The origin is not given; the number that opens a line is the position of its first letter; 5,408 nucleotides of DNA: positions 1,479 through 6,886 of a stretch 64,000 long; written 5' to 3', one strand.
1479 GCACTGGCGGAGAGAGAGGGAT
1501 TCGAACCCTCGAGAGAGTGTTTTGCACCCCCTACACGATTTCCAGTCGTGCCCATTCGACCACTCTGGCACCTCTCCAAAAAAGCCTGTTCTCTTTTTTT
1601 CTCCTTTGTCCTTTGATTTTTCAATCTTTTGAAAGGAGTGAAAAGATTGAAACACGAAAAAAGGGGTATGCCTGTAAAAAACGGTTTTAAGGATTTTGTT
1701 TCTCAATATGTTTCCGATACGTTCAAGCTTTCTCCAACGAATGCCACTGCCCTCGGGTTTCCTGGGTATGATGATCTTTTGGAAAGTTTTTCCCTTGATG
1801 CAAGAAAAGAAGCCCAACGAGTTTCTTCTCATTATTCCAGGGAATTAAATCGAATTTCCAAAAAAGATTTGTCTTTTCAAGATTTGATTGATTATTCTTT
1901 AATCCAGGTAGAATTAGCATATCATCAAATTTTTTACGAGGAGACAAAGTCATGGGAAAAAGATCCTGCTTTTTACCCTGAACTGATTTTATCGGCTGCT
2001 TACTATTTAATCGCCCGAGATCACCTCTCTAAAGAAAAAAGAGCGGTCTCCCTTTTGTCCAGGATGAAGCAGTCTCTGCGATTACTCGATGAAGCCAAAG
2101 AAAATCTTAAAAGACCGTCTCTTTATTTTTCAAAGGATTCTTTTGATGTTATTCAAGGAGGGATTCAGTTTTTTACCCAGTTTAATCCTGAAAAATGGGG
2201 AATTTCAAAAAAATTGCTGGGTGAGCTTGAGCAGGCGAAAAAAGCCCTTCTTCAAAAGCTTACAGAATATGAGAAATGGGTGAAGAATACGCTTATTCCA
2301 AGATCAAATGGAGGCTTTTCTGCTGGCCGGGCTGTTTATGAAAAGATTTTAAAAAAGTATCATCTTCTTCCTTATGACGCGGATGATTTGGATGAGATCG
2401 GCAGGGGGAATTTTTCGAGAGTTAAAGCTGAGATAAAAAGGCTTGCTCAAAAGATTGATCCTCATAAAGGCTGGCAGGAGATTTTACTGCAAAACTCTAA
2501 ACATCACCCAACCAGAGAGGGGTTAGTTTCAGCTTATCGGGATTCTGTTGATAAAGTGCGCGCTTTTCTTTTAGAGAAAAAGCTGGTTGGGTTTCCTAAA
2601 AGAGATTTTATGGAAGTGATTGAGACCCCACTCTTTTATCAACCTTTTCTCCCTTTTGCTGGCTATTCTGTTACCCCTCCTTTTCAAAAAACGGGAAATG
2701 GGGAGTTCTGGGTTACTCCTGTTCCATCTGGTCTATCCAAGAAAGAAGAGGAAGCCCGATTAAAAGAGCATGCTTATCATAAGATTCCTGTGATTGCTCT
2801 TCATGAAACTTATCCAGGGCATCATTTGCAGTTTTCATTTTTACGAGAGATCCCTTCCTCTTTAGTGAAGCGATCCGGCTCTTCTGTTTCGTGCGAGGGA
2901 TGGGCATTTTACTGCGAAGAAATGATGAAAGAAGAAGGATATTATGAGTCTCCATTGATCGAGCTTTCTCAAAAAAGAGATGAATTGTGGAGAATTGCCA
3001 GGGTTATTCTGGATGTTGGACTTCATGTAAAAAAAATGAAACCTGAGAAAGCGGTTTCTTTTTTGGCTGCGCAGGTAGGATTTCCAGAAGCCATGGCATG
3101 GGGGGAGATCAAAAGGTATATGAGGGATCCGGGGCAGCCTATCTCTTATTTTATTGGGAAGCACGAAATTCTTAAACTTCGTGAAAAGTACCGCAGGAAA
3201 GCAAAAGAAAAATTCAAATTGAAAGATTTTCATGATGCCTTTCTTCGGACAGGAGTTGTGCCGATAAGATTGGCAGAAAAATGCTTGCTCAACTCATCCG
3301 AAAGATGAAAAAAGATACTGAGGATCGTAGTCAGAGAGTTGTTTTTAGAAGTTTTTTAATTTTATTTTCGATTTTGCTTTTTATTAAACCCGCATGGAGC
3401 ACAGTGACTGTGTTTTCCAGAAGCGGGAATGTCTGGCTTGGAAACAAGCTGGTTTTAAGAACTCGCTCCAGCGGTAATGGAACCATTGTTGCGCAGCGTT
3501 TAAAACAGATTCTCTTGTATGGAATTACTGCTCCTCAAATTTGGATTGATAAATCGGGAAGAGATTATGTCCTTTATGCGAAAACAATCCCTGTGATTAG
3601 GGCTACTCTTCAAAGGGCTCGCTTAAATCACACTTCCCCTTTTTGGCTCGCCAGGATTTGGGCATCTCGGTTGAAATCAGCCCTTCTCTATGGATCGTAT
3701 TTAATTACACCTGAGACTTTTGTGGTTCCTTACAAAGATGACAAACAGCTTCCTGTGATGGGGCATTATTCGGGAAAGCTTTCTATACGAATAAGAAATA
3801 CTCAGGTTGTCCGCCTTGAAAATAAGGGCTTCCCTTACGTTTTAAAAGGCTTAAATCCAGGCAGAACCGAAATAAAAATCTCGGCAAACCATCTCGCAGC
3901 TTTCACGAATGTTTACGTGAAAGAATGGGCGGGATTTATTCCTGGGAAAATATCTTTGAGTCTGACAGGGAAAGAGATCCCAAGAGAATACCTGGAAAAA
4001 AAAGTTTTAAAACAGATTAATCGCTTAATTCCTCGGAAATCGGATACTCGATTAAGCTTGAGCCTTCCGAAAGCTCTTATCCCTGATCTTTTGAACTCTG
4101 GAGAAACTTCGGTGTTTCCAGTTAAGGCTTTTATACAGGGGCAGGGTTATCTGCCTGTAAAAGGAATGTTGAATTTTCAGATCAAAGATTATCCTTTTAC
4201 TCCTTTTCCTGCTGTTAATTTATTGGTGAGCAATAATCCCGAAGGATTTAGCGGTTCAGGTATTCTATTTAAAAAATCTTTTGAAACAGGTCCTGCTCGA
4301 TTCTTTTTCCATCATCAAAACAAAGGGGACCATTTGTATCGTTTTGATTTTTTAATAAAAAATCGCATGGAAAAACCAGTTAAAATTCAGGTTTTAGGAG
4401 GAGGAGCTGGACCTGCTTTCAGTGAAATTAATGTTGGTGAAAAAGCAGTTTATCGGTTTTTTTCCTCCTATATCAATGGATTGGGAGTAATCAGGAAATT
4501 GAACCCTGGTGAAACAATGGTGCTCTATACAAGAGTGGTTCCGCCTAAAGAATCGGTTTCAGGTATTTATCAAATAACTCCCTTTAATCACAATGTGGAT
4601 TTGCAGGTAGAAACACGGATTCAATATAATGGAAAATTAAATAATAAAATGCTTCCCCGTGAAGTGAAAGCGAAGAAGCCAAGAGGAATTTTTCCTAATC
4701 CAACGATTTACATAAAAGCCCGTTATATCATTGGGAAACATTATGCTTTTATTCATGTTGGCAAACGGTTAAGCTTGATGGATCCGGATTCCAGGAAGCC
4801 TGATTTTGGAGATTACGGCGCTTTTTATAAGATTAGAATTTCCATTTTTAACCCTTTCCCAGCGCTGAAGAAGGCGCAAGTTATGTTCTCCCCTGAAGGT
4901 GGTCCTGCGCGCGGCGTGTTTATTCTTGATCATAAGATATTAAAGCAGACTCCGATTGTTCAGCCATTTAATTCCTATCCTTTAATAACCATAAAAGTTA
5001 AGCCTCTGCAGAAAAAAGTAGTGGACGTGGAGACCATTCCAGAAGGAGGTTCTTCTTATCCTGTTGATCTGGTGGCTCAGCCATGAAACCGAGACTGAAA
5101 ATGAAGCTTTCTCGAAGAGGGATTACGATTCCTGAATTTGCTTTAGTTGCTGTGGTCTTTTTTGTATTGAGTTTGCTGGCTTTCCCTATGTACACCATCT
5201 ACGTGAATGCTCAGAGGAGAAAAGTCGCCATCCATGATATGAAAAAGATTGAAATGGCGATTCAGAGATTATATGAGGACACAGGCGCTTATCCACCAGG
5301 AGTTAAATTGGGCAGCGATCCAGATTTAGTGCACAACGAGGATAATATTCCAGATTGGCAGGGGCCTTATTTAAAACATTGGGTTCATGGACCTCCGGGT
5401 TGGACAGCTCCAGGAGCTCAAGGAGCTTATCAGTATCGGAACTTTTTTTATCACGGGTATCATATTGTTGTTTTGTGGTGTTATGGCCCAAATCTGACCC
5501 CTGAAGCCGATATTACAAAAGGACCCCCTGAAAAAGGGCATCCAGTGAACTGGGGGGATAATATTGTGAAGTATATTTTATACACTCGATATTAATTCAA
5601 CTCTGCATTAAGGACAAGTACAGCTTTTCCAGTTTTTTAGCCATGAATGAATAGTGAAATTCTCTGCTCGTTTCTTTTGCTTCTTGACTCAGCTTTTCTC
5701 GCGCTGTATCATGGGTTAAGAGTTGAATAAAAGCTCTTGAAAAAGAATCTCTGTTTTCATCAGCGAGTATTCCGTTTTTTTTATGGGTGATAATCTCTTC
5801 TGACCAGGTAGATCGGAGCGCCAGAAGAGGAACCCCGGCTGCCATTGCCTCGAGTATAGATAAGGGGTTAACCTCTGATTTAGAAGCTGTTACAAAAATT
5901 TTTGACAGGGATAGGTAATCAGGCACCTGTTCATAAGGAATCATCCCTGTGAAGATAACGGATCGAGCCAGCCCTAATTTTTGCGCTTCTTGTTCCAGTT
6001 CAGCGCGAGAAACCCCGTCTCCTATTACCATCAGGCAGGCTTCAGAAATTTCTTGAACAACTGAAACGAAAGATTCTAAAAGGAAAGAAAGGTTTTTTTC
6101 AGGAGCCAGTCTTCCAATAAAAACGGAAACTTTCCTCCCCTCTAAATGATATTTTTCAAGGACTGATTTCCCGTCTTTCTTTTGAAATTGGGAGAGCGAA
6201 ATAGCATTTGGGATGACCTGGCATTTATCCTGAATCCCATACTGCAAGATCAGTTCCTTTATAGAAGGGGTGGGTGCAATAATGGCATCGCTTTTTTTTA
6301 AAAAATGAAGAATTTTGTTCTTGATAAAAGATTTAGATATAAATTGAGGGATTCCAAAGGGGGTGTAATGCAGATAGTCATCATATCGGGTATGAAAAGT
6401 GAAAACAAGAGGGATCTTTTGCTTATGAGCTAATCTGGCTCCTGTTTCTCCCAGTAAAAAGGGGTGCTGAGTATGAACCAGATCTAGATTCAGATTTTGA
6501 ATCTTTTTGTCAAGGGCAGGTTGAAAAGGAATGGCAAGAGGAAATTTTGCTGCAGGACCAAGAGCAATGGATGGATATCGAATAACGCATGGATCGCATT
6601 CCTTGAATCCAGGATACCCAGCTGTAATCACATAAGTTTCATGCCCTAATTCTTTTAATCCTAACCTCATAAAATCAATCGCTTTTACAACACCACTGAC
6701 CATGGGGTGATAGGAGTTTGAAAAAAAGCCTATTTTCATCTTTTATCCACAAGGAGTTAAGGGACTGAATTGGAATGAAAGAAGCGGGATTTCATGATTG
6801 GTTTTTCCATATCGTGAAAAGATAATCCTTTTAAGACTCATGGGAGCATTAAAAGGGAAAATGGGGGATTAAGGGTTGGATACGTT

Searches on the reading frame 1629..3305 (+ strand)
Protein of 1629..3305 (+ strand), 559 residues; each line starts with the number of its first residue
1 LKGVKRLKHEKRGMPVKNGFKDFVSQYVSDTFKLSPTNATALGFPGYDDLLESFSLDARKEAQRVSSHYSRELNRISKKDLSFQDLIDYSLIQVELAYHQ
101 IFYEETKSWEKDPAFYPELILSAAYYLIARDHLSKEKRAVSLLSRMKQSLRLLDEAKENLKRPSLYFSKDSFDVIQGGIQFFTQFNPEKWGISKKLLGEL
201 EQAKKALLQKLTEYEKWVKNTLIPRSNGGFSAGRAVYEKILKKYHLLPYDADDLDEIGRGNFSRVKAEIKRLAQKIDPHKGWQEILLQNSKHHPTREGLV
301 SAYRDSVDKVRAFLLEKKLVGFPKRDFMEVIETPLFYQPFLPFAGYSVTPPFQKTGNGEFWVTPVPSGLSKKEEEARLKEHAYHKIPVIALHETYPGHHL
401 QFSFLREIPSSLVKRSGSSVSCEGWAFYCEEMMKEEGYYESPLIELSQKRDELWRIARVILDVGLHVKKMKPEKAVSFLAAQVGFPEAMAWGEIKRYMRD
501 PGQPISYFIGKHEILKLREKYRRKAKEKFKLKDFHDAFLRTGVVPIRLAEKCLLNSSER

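Call 43: search_protein_families(library=pfam, proteins=[window:1629-3305:+], max_evalue=0.00001)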
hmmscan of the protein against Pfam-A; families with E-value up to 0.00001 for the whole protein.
window:1629-3305:+ (559 aa): 1 family
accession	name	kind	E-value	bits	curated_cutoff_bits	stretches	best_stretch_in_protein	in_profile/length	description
PF05960.17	DUF885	-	2.1e-93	315.2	32.4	1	36-550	1-529/532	Bacterial protein of unknown function (DUF885)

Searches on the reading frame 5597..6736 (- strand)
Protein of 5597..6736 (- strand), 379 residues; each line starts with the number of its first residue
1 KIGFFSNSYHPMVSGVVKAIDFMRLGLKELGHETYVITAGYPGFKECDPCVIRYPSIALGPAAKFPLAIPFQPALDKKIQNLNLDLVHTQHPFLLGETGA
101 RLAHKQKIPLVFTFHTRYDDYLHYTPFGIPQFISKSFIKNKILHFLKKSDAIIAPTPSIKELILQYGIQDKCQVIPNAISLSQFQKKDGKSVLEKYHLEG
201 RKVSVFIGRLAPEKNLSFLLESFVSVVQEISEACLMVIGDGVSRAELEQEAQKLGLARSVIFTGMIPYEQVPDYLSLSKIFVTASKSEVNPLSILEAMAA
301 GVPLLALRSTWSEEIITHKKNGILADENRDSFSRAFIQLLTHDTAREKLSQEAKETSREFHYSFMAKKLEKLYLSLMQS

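Call 3: search_protein_families(library=pfam, proteins=[window:5597-6736:-], max_evalue=0.001)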
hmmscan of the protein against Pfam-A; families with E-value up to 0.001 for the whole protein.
window:5597-6736:- (379 aa): 5 families
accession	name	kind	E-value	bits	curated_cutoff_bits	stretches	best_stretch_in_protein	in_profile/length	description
PF00534.26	Glycos_transf_1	-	7.7e-37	126.9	26.4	1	199-355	13-171/172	Glycosyl transferases group 1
PF13439.12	Glyco_transf_4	-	5.6e-31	108.3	28.5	1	14-182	2-169/170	Glycosyltransferase Family 4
PF13692.12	Glyco_trans_1_4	-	3.4e-29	102.4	27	1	202-341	2-141/142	Glycosyl transferases group 1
PF13579.12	Glyco_trans_4_4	-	6.9e-15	56.2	29.7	1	23-177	10-157/158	Glycosyl transferase 4-like domain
PF13524.12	Glyco_trans_1_2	-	8.2e-07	29.5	25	1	260-362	29-135/144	Glycosyl transferase-like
